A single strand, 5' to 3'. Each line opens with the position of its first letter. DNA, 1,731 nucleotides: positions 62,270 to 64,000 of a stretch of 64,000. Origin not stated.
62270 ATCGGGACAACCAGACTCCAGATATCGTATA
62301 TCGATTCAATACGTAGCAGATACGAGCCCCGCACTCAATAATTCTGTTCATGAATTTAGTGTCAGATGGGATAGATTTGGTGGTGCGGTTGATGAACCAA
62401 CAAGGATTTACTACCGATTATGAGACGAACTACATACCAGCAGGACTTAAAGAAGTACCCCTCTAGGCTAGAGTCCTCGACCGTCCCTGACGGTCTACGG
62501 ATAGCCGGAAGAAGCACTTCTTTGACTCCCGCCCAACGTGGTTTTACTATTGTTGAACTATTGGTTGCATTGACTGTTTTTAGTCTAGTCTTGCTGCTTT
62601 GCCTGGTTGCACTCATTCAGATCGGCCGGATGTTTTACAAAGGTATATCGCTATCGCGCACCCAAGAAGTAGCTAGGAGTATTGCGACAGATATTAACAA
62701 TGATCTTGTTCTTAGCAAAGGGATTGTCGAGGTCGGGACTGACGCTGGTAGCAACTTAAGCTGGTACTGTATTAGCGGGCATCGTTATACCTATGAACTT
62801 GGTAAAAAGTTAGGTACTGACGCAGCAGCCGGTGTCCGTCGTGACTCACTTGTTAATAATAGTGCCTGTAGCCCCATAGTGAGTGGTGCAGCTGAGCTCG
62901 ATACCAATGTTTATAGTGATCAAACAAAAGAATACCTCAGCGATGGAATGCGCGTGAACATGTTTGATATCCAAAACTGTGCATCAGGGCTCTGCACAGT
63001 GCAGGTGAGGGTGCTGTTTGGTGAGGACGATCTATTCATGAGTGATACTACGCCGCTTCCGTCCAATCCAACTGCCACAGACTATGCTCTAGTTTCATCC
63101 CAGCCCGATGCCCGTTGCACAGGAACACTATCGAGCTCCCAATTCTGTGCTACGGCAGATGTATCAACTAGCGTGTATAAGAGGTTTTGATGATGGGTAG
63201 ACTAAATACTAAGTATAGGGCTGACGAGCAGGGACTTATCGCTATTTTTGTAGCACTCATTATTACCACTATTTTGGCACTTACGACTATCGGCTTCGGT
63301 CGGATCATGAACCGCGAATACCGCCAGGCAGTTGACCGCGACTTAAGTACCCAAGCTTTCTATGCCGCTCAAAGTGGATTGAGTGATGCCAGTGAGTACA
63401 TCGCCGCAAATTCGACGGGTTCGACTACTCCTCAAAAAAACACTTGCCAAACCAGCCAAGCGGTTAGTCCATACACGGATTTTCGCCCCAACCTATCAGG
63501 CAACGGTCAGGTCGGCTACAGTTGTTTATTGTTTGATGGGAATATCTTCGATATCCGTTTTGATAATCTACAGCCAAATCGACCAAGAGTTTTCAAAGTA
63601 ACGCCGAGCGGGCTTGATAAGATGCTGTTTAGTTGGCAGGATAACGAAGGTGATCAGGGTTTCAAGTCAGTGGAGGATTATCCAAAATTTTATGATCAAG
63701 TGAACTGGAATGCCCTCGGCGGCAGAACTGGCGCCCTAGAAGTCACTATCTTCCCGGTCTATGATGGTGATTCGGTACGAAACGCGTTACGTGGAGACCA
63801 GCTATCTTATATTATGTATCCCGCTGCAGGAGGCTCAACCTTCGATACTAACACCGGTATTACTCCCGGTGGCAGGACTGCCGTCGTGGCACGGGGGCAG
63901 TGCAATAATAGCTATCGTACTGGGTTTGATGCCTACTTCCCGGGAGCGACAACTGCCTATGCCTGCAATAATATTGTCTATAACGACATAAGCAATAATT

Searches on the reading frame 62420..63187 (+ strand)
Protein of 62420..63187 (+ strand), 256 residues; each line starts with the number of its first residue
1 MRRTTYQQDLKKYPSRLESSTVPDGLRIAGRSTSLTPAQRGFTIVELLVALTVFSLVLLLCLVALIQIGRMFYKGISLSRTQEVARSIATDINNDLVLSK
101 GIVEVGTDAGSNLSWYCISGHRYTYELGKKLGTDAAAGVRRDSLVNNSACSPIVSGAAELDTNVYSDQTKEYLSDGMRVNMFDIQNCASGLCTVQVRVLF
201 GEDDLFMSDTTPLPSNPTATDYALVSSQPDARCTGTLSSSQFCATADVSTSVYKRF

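Call 16: search_protein_families(library=ncbifam, proteins=[window:62420-63187:+], max_evalue=1)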
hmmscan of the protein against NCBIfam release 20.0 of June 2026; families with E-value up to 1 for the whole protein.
window:62420-63187:+ (256 aa): 13 families
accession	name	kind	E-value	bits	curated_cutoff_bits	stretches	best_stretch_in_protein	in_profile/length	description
TIGR02532.1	IV_pilin_GFxxxE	domain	8.8e-06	25.4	16.3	1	39-60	1-22/24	prepilin-type N-terminal cleavage/methylation domain-containing protein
NF041002.1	pilin_ComGF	equivalog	0.00035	20.8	80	1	39-69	1-31/139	competence type IV pilus minor pilin ComGF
TIGR01707.1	gspI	equivalog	0.00044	20.7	44.35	1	41-111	1-67/101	type II secretion system minor pseudopilin GspI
NF041013.1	T4P_ComGE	equivalog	0.0031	17.6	49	1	40-68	4-32/83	competence type IV pilus minor pilin ComGE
TIGR02523.1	type_IV_pilV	equivalog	0.011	16.3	52.2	1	39-112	1-70/139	type IV pilus modification protein PilV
NF040999.1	pilin_ComGC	equivalog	0.02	15.1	75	1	40-62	2-24/84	competence type IV pilus major pilin ComGC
NF047828.1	T3SSXpsI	equivalog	0.026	14.5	150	1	39-92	1-54/132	type II secretion system protein XpsI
TIGR02599.1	TIGR02599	subfamily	0.031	13.5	256.5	1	41-67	1-27/361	Verru_Chthon cassette protein C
NF007848.0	PRK10557.1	equivalog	0.045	13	120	1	36-60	7-31/192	prepilin peptidase-dependent protein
NF040982.1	ComGD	equivalog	0.078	13.4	70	1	39-67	1-29/139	competence type IV pilus minor pilin ComGD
NF038304.1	EPS_HpsC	equivalog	0.092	12.3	200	1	34-63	15-44/318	hormogonium polysaccharide secretion pseudopilin HpsC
NF007800.0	PRK10506.1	equivalog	0.11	12.4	158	1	38-59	7-28/163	prepilin peptidase-dependent protein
NF038303.1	EPS_HpsB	equivalog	0.87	9.5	150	1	39-58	2-21/211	hormogonium polysaccharide secretion pseudopilin HpsB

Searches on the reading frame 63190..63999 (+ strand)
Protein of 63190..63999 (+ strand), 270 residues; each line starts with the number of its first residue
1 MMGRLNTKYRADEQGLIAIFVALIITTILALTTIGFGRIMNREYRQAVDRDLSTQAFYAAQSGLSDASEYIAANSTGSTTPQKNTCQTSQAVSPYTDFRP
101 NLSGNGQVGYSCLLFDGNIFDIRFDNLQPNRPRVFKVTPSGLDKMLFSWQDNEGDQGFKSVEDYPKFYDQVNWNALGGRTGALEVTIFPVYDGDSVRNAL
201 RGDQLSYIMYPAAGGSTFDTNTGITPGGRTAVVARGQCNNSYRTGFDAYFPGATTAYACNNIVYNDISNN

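Call 75: search_protein_families(library=pfam, proteins=[window:63190-63999:+], max_evalue=0.01)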
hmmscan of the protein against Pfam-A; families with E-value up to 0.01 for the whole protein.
window:63190-63999:+ (270 aa): 0 families
